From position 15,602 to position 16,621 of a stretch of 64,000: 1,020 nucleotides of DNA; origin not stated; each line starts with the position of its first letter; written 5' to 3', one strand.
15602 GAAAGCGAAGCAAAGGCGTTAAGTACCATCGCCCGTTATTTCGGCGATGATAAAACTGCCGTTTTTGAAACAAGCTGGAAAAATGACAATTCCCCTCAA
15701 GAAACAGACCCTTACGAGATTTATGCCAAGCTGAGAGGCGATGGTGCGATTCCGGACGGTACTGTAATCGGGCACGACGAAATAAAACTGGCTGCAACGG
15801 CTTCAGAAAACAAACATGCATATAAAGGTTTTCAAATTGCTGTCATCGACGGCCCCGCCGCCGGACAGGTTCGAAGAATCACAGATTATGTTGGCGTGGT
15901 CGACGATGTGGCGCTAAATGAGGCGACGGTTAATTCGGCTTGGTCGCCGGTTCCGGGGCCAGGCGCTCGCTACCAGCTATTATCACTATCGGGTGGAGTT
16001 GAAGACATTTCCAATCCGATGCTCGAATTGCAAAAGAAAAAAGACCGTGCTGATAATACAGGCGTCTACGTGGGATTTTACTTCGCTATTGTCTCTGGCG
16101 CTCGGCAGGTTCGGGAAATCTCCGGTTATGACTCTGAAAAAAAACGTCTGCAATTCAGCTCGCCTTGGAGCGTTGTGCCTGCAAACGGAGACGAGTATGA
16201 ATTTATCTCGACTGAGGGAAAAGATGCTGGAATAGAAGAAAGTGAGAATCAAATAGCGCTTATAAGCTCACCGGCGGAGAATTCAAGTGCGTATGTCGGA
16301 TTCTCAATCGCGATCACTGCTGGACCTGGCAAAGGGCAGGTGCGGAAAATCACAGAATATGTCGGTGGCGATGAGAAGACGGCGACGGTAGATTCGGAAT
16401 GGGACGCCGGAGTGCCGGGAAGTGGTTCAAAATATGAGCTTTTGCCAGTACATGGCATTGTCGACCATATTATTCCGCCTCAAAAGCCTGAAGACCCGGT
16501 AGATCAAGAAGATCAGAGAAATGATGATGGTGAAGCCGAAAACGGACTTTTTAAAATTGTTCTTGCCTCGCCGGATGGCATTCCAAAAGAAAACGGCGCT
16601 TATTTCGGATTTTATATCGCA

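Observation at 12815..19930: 2371-aa baseplate-J protein: target-recognition modules apparently built into the baseplate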

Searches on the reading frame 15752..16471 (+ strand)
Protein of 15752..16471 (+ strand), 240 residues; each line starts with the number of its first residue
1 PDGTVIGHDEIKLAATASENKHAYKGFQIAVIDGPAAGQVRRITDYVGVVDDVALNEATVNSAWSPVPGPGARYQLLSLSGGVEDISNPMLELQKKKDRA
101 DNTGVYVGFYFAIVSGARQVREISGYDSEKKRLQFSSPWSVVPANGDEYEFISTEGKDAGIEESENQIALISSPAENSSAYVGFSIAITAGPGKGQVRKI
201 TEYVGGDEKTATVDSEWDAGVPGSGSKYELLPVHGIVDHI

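Call 42: search_solved_structures(query=A4, max_evalue=10)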
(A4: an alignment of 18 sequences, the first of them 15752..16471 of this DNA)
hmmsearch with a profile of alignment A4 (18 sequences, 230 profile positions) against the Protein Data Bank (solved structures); distinct sequences matched with E-value up to 10: 2.
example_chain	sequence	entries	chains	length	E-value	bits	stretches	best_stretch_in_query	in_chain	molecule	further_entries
9s5h_C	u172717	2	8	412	1.2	11.7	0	156-196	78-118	3-oxoacyl-(Acyl-carrier-protein) synthase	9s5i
9flp_A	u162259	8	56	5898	1.3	11.6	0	5-84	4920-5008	The grappling hook protein A in the bacterium Aureispira sp. CCB-QB1 | The grappling hook protein A (GhpA) in the bacterium Aureispira sp. CCB-QB1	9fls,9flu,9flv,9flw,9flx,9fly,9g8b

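Call 46: predict_structure(alignment_id=A4)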
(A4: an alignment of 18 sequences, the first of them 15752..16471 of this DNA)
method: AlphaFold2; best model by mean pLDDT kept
length: 240 residues; sequences in the alignment: 18
mean_pLDDT: 81.0   pTM: 0.54
mean pLDDT of the five models: 81.0, 80.8, 80.6, 80.6, 79.8
residues with pLDDT >= 90: 48; 70-90: 158; 50-70: 24; < 50: 10
segments of 3 or more residues with pLDDT < 50: 80-87
pLDDT, mean of each block of 10 residues (from residue 1): 74 90 89 85 91 91 88 77 46 73 78 80 86 83 81 71 80 79 87 90 89 89 85 61
secondary structure, 60 per line:
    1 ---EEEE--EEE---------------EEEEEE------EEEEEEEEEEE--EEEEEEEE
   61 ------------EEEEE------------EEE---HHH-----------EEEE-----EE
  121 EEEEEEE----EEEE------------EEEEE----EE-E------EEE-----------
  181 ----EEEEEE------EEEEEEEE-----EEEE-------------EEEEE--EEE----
elements in order: E4-7 E10-12 E28-33 E40-50 E53-60 E73-77 E90-92 E110-113 E119-127 E132-135 E148-152 E167-169 E185-190 E197-204 E210-213 E227-231 E234-236

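Call 51: fold_search(model_id=the predicted structure, library=pdb)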
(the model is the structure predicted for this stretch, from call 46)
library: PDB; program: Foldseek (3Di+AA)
matches with E <= 10: 881; with E <= 0.001: 0
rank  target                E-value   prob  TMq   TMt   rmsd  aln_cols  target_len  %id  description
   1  6ted_Z                5.2e-02  0.10  0.14  0.07  25.3       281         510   14  Structure of complete, activated transcription complex Pol II-DSIF-PAF-SPT6 uncovers allosteric elongation activation  (released 2020-07-22)
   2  6tba_7A               5.8e-02  0.66  0.29  0.24  16.6       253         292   11  Virion of native gene transfer agent (GTA) particle (released 2020-07-22)
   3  6zhu_A                6.1e-02  0.85  0.23  0.07   9.6       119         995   10  Yeast Uba1 in complex with Ubc3 and ATP (released 2022-01-12)
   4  7dm0_A                1.0e-01  0.18  0.17  0.21  16.2       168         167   10  Biofilm associated protein - C region (released 2021-12-15)
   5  8vjh_B                1.1e-01  0.20  0.23  0.11  20.9       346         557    8  Cryo-EM of tail-tip of bacteriophage Chi (released 2024-10-02)
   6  2zai_B                1.1e-01  0.03  0.10  0.08  16.5       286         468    9  Crystal structure of the soluble domain of STT3 from P. furiosus (released 2007-12-11)
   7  1sg3_A                1.2e-01  0.04  0.12  0.11  18.0       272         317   14  Structure of allantoicase (released 2004-03-02)
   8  5l6i_A                1.2e-01  0.75  0.23  0.07   9.7       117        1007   14  Uba1 in complex with Ub-MLN4924 covalent adduct (released 2017-06-14)
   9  4p22_A                1.2e-01  0.57  0.22  0.15  11.8       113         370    7  Crystal Structure of N-terminal Fragments of E1 (released 2015-02-25)
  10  7unc_Z                1.3e-01  0.05  0.12  0.10  27.0       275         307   13  Pol II-DSIF-SPT6-PAF1c-TFIIS complex with rewrapped nucleosome (released 2022-10-19)
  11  5um6                  1.4e-01  0.63  0.23  0.07  11.5       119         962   17  Crystal Structure of S. pombe Uba1 in a closed conformation (released 2017-06-14)
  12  9b5c_A                1.5e-01  0.77  0.24  0.07  10.2       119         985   15  Ubiquitin E1-Ub-E2 tetrahedral transthiolation intermediate mimic (doubly Ub-loaded) - consensus map and model (released 2024-06-05)
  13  6d0g                  1.5e-01  0.07  0.16  0.15  14.0       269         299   13  1.78 Angstrom Resolution Crystal Structure of Quercetin 2,3-dioxygenase from Acinetobacter baumannii (released 2018-04-25)
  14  5knl_A                1.6e-01  0.63  0.23  0.07   9.9       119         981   17  Crystal structure of S. pombe ubiquitin E1 (Uba1) in complex with Ubc15 and ubiquitin (released 2017-02-15)
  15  6zht_C                1.6e-01  0.60  0.23  0.07  10.2       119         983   10  Uba1-Ubc13 disulfide mediated complex (released 2022-01-12)
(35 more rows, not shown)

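Call 54: search_protein_representatives(alignment_id=A4)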
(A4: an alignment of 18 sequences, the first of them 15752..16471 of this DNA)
Query: 18 sequences, 230 profile positions. Proteins with E-value up to 0.001 (for the whole library): 11059; up to 1e-10: 4415; up to 1e-30: 607. The best 150 are listed.
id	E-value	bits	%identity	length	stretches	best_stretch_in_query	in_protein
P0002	0.0e+00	1054.0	-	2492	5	2-229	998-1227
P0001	1.8e-182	619.7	-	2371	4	3-228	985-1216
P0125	3.4e-179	609.0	-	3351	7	3-226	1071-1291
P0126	7.8e-165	562.0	-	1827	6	3-227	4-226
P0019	8.8e-137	470.2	-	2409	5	5-228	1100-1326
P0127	5.7e-129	444.7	-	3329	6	30-182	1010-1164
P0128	1.7e-124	430.1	-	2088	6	3-224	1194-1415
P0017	2.4e-110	383.8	-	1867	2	1-224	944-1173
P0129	7.2e-107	372.4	-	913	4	61-220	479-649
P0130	4.1e-103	360.1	-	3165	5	30-227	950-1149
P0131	9.1e-102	355.7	-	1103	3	1-226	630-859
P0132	4.1e-101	353.5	-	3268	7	33-181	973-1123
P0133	2.4e-100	351.0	-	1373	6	72-221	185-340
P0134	9.6e-100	349.1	-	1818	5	24-206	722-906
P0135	2.0e-99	348.0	-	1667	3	71-223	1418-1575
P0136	1.3e-94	332.2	-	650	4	4-222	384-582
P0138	1.7e-90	318.8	-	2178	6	149-225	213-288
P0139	2.4e-90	318.3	-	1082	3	2-223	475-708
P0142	5.8e-82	290.9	-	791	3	71-224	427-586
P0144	1.8e-80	286.0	-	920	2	2-224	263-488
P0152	3.3e-71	255.7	-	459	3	73-218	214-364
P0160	4.9e-66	238.8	-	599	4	71-164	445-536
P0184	4.5e-58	212.7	-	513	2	72-223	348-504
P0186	8.6e-58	211.8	-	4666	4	6-204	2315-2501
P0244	1.6e-48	181.4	-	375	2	72-222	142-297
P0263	9.3e-47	175.7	-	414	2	80-223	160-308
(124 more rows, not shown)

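Call 55: search_protein_families(library=pfam, proteins=[P0129, P0136, P0142, P0152, P0160, P0184, P0244, P0263, P0131, P0139], max_evalue=0.001)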
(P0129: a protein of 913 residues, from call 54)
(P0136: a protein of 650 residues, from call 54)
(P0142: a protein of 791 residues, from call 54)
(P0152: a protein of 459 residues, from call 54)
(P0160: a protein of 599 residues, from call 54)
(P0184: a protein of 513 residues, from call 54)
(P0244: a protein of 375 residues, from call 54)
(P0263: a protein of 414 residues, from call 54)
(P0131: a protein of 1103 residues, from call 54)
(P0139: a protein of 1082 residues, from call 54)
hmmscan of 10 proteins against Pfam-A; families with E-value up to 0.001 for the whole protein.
P0129 (913 aa): 0 families

P0136 (650 aa): 0 families

P0142 (791 aa): 0 families

P0152 (459 aa): 0 families

P0160 (599 aa): 0 families

P0184 (513 aa): 0 families

P0244 (375 aa): 0 families

P0263 (414 aa): 0 families

P0131 (1103 aa): 2 families
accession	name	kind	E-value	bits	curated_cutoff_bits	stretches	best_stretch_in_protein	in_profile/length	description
PF00669.25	Flagellin_N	-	3.8e-21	76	26.6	1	6-138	4-137/139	Bacterial flagellin N-terminal helical region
PF00700.27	Flagellin_C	-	3e-07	31.1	23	1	1022-1102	4-86/86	Bacterial flagellin C-terminal helical region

P0139 (1082 aa): 0 families

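Call 56: search_protein_families(library=phrogs, proteins=[P0129, P0136, P0142, P0152, P0160, P0184, P0244, P0263], max_evalue=0.001)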
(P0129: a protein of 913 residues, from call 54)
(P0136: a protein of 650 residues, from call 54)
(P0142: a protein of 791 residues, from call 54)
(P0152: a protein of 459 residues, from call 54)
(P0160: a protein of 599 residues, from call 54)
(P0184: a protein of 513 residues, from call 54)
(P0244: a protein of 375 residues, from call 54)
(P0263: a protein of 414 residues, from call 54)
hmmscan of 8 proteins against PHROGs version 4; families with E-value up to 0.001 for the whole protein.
P0129 (913 aa): 0 families

P0136 (650 aa): 0 families

P0142 (791 aa): 0 families

P0152 (459 aa): 0 families

P0160 (599 aa): 0 families

P0184 (513 aa): 0 families

P0244 (375 aa): 0 families

P0263 (414 aa): 0 families

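Call 57: list_cluster_members(proteins=[P0125, P0126, P0129, P0136, P0142, P0152, P0184, P0244, P0263, P0186])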
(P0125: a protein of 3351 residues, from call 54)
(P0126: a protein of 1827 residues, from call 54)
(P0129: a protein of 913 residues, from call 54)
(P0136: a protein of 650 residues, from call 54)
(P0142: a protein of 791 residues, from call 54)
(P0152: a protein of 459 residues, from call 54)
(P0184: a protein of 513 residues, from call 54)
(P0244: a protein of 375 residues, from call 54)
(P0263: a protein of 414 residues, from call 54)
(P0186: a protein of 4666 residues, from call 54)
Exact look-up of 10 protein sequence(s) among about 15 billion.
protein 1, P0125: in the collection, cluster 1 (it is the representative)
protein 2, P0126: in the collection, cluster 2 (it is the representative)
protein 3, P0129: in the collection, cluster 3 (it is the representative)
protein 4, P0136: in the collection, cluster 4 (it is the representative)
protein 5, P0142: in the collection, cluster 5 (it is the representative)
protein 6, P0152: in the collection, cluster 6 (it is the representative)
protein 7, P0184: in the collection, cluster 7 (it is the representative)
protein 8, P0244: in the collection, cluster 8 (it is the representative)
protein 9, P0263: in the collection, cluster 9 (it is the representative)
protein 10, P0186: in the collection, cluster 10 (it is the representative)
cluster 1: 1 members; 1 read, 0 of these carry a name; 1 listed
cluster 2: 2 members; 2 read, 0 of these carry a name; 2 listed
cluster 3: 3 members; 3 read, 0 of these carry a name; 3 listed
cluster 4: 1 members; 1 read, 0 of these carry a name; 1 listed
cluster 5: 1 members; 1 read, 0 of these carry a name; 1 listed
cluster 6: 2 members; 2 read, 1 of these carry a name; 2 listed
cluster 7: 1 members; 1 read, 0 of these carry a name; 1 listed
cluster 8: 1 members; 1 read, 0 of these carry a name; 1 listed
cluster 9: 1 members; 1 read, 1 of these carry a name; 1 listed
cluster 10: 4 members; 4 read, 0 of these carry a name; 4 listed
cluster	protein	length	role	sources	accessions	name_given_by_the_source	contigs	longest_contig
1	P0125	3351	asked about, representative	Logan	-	-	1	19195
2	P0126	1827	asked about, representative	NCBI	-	-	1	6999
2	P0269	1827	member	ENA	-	-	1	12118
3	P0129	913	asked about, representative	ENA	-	-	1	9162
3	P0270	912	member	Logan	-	-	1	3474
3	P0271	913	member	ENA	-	-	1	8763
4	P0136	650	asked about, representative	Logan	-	-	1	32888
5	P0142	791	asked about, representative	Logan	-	-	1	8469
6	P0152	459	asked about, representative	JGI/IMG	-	hypothetical protein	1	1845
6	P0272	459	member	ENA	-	-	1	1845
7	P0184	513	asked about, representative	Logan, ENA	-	-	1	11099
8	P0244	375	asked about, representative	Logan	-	-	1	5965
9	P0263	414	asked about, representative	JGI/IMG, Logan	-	hypothetical protein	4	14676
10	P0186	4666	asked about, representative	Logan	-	-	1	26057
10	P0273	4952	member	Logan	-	-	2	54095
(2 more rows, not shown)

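Call 58: find_encoding_contigs(protein=P0136, flank=8000, max_places=1)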
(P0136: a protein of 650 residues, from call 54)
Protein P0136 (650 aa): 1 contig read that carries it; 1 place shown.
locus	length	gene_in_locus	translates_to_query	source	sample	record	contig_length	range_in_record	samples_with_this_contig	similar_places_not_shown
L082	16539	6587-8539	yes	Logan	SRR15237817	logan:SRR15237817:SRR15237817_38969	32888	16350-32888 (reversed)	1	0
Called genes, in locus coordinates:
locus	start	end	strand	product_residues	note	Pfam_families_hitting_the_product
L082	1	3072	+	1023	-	?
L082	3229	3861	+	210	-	-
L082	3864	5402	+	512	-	PF15899:BNR_6 (faint)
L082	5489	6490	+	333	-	PF00589:Phage_integrase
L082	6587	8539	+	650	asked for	-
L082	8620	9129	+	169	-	-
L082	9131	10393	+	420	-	PF13385:Laminin_G_3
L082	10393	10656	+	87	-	-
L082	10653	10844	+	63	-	-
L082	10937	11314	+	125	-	-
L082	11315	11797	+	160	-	-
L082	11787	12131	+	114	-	-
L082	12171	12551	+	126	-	PF09682:Phage_holin_6_1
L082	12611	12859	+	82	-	-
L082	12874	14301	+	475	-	PF16661:Lactamase_B_6 (weak), PF10996:Beta-Casp, PF07521:RMMBL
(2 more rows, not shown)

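Call 59: find_encoding_contigs(protein=P0263, flank=8000, max_places=1)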
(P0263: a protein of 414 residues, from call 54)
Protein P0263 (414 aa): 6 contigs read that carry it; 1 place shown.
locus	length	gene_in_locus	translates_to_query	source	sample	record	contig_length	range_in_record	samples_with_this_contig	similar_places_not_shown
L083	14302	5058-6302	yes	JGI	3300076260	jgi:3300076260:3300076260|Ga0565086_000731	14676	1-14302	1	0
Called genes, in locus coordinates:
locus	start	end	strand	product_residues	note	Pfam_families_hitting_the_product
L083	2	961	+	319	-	?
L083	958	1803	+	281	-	-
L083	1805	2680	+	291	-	-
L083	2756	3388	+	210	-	-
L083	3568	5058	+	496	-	PF13620:CarboxypepD_reg (faint)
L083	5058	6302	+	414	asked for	-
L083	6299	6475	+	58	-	-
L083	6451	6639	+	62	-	-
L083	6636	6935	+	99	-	-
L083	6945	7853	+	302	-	-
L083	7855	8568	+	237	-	-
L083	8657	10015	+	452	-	PF16075:DUF4815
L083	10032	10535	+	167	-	-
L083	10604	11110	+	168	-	-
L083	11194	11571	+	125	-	-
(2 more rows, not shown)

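Call 62: fold_search(model_id=the predicted structure, library=viral)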
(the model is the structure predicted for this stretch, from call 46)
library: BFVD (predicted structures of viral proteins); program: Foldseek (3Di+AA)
matches with E <= 10: 883; with E <= 0.001: 24
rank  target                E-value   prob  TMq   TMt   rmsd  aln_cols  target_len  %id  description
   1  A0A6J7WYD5            5.6e-10  1.00  0.33  0.17  10.0       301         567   18  Pectate lyase superfamily protein [uncultured Caudovirales phage]
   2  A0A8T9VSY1            2.5e-07  1.00  0.26  0.15  15.9       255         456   14  (no name in the UniProt tables at hand)
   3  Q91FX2                6.2e-07  1.00  0.27  0.15  15.8       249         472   14  Uncharacterized protein 198R [Invertebrate iridescent virus 6]
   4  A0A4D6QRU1            1.2e-06  1.00  0.24  0.15  16.0       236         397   16  Uncharacterized protein (Fragment) [Erythrocytic necrosis virus]
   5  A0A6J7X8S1            1.7e-06  1.00  0.26  0.08  17.3       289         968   13  Uncharacterized protein [uncultured Caudovirales phage]
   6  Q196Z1                5.9e-06  1.00  0.24  0.15  16.4       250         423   17  Uncharacterized protein 069L [Invertebrate iridescent virus 3]
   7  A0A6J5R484            1.7e-05  1.00  0.29  0.31  22.1       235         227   16  Uncharacterized protein [uncultured Caudovirales phage]
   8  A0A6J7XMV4            1.7e-05  1.00  0.34  0.19  11.2       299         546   15  Uncharacterized protein [uncultured Caudovirales phage]
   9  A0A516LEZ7            2.5e-05  1.00  0.25  0.09  21.0       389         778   10  (no name in the UniProt tables at hand)
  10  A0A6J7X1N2            4.1e-05  1.00  0.27  0.12  22.2       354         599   10  Uncharacterized protein [uncultured Caudovirales phage]
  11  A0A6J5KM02            7.5e-05  1.00  0.25  0.25  17.3       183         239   16  Uncharacterized protein [uncultured Caudovirales phage]
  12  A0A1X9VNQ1            8.3e-05  1.00  0.29  0.09  24.8       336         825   15  Uncharacterized protein [Mimivirus AB-566-O17]
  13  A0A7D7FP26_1          9.8e-05  1.00  0.30  0.07  24.9       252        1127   13  (no name in the UniProt tables at hand)
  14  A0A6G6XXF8            1.9e-04  1.00  0.32  0.16  35.5       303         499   13  (no name in the UniProt tables at hand)
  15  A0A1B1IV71            2.0e-04  1.00  0.26  0.21  12.3       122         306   15  (no name in the UniProt tables at hand)
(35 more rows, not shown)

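Call 74: search_protein_families(library=pfam, proteins=[P0125, P0127, P0138, P0144], max_evalue=0.001)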
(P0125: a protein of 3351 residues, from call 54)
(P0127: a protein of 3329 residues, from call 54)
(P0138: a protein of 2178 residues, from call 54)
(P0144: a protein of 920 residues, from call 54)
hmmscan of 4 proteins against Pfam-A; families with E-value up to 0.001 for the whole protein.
P0125 (3351 aa): 4 families
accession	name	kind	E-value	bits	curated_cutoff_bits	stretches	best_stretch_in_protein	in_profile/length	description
PF18276.7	TcA_TcB_BD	-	9.6e-111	369.9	25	1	2888-3177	2-287/287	Tc toxin complex TcA C-terminal TcB-binding domain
PF20220.3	ABC_toxin_N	-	2.6e-39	134.2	27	1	1690-1810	3-121/122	ABC toxin N-terminal region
PF18413.7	Neuraminidase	-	1.1e-28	100.5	25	1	1841-1962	1-129/171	Neuraminidase-like domain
PF03538.19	VRP1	-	7.3e-12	45.9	22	1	77-258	13-193/328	Salmonella virulence plasmid 28.1kDa A protein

P0127 (3329 aa): 4 families
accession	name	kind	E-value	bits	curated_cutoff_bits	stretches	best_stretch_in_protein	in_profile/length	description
PF18276.7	TcA_TcB_BD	-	1.1e-103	346.7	25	1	2871-3159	3-287/287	Tc toxin complex TcA C-terminal TcB-binding domain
PF20220.3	ABC_toxin_N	-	1.3e-39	135.2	27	1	1626-1745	3-121/122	ABC toxin N-terminal region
PF18413.7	Neuraminidase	-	1.2e-22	80.8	25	1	1865-1984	6-131/171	Neuraminidase-like domain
PF03538.19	VRP1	-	4e-10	40.1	22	1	71-257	16-201/328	Salmonella virulence plasmid 28.1kDa A protein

P0138 (2178 aa): 0 families

P0144 (920 aa): 3 families
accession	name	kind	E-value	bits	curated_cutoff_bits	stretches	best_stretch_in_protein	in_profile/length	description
PF00669.25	Flagellin_N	-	9.1e-24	84.5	26.6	1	5-139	3-138/139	Bacterial flagellin N-terminal helical region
PF00700.27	Flagellin_C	-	5.5e-08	33.5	23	1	838-905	2-69/86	Bacterial flagellin C-terminal helical region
PF09356.15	Phage_BR0599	-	2.2e-05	25.2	22.9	0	359-409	2-52/80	Phage conserved hypothetical protein BR0599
